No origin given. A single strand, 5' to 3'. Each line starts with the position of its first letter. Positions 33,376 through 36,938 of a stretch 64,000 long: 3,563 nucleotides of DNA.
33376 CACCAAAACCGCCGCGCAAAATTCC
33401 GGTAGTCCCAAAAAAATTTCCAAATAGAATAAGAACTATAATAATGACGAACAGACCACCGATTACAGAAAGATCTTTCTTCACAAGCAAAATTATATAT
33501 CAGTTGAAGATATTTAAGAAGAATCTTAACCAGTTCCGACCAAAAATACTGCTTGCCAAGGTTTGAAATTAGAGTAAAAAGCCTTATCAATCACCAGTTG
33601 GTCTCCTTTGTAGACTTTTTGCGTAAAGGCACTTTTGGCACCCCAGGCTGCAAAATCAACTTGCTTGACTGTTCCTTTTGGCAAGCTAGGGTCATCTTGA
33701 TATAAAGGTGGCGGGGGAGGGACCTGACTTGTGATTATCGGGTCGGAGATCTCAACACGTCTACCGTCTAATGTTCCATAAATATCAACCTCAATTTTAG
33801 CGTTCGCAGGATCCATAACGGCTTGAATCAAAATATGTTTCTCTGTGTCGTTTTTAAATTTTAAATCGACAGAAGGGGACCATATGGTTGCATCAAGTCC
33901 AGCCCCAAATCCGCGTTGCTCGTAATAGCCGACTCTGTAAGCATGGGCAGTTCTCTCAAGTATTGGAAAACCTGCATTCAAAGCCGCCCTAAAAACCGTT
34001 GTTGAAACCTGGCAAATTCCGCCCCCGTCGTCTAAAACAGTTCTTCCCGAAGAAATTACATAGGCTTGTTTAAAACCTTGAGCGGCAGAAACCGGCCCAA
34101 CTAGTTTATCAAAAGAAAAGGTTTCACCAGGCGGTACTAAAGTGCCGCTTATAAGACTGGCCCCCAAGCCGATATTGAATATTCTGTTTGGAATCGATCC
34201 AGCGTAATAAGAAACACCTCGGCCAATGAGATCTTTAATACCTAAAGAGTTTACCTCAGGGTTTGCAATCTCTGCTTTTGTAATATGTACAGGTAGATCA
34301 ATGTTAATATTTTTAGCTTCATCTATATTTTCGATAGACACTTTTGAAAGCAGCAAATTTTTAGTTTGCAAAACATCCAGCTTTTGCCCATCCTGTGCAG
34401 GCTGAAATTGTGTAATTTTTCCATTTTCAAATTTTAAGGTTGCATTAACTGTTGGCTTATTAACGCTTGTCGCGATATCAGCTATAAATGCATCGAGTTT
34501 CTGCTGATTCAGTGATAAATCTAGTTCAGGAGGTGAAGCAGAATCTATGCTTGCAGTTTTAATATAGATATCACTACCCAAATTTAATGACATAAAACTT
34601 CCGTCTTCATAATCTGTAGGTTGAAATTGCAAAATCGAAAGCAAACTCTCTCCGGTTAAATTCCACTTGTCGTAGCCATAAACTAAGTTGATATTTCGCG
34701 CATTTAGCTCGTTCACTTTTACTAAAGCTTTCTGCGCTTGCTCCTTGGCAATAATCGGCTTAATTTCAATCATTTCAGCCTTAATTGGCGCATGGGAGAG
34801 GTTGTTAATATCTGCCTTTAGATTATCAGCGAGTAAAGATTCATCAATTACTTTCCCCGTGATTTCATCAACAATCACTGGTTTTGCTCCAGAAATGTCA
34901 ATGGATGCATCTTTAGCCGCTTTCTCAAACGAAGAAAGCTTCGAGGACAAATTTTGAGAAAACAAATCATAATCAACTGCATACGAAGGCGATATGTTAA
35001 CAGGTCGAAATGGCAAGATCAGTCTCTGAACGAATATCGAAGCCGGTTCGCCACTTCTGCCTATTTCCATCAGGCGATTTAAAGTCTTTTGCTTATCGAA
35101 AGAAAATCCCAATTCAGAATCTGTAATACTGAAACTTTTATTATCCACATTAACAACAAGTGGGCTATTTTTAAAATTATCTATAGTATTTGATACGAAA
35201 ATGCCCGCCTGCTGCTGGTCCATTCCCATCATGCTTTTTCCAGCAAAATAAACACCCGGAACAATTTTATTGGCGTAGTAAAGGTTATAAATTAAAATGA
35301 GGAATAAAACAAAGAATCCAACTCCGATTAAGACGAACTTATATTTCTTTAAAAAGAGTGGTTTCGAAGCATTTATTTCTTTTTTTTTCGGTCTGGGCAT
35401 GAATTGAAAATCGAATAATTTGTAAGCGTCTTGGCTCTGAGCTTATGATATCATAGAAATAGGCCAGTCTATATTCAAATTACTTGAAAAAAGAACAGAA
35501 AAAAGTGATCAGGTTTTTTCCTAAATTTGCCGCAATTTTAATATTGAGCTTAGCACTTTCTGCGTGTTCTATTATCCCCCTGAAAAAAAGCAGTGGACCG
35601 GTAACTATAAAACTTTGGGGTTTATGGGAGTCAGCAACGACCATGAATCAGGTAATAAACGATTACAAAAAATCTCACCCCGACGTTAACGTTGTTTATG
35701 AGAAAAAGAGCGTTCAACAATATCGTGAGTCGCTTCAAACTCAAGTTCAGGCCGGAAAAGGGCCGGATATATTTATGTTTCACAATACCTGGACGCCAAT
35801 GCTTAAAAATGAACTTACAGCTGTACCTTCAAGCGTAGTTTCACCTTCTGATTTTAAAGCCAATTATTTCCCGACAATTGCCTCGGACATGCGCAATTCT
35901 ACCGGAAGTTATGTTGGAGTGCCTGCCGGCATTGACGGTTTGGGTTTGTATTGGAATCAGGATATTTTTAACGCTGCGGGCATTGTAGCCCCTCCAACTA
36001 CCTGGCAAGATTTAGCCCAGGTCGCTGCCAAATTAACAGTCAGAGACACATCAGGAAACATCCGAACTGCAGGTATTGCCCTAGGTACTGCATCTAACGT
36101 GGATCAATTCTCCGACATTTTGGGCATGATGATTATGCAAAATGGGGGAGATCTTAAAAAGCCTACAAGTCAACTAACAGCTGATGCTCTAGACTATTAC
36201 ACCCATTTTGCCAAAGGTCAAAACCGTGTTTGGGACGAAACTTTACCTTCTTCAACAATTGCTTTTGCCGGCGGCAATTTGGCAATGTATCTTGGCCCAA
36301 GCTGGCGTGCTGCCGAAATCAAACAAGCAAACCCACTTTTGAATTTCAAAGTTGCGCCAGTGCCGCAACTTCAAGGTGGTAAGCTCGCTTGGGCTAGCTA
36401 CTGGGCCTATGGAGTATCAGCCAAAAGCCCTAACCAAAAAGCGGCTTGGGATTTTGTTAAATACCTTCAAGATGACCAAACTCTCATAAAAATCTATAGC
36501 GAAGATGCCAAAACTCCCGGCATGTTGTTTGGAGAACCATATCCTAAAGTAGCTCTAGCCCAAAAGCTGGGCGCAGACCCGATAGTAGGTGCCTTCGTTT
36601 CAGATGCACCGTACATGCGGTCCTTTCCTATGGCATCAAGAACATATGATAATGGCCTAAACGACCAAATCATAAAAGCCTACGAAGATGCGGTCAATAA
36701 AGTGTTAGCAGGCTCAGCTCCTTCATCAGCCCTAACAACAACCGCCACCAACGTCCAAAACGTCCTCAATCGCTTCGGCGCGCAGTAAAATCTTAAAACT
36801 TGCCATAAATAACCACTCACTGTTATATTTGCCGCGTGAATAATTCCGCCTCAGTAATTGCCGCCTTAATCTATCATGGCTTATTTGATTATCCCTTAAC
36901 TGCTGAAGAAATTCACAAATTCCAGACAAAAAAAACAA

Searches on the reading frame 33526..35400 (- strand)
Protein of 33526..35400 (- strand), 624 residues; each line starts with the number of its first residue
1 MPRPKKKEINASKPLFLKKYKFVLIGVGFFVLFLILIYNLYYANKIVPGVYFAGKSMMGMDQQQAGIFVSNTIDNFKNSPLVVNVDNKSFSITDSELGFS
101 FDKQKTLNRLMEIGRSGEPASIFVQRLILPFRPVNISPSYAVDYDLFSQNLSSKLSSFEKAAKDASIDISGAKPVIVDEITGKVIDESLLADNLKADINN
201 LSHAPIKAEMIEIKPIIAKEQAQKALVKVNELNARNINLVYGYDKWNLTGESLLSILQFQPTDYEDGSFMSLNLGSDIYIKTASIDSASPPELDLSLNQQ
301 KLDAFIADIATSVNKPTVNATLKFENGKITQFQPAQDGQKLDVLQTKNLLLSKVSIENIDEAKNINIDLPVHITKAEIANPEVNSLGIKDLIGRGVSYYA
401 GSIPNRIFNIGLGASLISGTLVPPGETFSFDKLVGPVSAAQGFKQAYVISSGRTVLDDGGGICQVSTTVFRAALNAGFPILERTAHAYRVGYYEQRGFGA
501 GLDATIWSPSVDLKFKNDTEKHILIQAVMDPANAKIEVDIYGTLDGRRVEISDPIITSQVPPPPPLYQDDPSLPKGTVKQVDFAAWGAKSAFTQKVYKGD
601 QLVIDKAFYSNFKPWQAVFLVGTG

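Call 22: search_protein_families(library=pfam, proteins=[window:33526-35400:-], max_evalue=0.001)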
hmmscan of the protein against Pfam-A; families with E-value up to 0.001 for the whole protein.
window:33526-35400:- (624 aa): 2 families
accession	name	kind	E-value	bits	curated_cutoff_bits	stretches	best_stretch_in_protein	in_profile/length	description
PF04294.18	VanW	-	2.4e-41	140.7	27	1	405-537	1-128/130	VanW like protein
PF12229.13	PG_binding_4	-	3.7e-26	92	22.1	2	91-201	2-111/117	Putative peptidoglycan binding domain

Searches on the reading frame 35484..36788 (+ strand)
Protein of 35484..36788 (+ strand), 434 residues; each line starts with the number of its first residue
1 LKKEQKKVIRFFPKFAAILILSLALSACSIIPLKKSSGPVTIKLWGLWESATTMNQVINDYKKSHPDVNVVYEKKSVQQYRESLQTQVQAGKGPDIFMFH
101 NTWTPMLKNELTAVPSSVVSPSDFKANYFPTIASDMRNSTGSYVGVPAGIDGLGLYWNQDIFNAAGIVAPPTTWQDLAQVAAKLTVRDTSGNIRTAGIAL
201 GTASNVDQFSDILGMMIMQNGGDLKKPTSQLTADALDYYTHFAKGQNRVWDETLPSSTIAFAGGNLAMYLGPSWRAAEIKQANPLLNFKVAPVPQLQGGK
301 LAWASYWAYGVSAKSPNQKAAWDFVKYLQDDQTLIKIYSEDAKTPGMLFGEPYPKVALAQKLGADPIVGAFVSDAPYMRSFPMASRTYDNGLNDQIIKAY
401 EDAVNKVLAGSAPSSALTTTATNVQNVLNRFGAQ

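Call 22: search_protein_families(library=pfam, proteins=[window:35484-36788:+], max_evalue=0.001)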
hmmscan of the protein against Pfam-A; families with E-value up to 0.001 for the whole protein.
window:35484-36788:+ (434 aa): 3 families
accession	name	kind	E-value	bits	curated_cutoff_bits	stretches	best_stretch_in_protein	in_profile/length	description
PF01547.30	SBP_bac_1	-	1.2e-32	114.6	26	1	51-331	7-303/307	Bacterial extracellular solute-binding protein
PF13416.11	SBP_bac_8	-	3e-31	109.7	27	1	56-339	1-254/279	Bacterial extracellular solute-binding protein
PF13531.11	SBP_bac_11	-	0.00072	19.8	25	0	51-332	10-216/227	Bacterial extracellular solute-binding protein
